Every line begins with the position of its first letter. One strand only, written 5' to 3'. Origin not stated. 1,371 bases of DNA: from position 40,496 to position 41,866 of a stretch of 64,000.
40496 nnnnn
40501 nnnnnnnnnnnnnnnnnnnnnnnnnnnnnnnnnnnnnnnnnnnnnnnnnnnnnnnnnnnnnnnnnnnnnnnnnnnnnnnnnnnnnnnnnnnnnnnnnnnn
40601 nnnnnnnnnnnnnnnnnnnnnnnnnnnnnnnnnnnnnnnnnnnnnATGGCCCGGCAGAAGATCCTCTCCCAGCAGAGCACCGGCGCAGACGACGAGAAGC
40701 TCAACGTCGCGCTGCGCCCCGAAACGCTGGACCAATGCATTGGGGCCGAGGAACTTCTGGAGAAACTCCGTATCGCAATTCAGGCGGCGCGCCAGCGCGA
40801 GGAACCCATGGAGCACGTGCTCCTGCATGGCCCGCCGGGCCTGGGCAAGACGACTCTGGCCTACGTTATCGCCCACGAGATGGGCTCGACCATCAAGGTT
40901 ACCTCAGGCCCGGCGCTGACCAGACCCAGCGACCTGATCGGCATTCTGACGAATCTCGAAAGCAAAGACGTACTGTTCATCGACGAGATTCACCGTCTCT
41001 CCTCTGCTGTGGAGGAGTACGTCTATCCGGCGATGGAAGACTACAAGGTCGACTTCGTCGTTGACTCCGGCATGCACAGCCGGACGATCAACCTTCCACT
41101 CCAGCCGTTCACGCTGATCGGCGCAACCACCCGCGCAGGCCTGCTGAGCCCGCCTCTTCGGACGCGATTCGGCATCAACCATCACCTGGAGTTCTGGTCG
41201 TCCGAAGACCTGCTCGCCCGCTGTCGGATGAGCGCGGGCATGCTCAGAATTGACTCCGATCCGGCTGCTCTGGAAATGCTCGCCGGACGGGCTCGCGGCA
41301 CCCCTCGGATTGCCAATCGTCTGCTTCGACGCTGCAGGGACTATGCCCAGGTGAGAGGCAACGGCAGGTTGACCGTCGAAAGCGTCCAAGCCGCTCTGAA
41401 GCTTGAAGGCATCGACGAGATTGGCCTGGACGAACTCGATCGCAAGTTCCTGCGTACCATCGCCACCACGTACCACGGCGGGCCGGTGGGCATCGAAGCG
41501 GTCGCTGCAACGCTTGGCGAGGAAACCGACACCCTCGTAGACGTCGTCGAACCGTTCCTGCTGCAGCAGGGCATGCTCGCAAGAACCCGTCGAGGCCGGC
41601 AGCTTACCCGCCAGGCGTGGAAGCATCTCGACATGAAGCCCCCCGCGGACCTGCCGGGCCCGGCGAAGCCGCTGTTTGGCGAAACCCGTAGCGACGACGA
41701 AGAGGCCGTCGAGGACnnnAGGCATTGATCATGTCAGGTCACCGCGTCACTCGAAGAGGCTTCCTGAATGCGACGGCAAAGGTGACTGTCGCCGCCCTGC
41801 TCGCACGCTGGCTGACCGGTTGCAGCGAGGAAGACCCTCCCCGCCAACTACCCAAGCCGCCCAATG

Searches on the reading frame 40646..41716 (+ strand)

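Call 59: search_protein_families(library=pfam, proteins=[window:40646-41716:+], max_evalue=0.0001)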
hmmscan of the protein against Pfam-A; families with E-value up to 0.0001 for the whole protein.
window:40646-41716:+ (357 aa): 8 families
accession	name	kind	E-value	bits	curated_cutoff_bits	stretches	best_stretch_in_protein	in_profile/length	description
PF05496.18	RuvB_N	-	9.3e-71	237.2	27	1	23-181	1-159/159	Holliday junction DNA helicase RuvB P-loop domain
PF05491.19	RuvB_C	-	3.5e-25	88.2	24.7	1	258-328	1-71/72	RuvB C-terminal winged helix domain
PF00004.35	AAA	-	9.9e-21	75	21.2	1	58-178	1-126/131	ATPase family associated with various cellular activities (AAA)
PF17864.7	AAA_lid_4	-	1.8e-20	72.9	27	1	187-257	4-74/74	RuvB AAA lid domain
PF07728.20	AAA_5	-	2.6e-10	40.9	22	1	57-175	1-139/139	AAA domain (dynein-related subfamily)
PF13191.12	AAA_16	-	2.8e-07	31.6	32.6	1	31-81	2-50/167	AAA ATPase domain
PF07726.17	AAA_3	-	6.3e-05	23.3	27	0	57-103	1-47/131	ATPase family associated with various cellular activities (AAA)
PF20720.3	nSTAND3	-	8.2e-05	22.8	27.2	0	47-114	9-73/155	Novel STAND NTPase 3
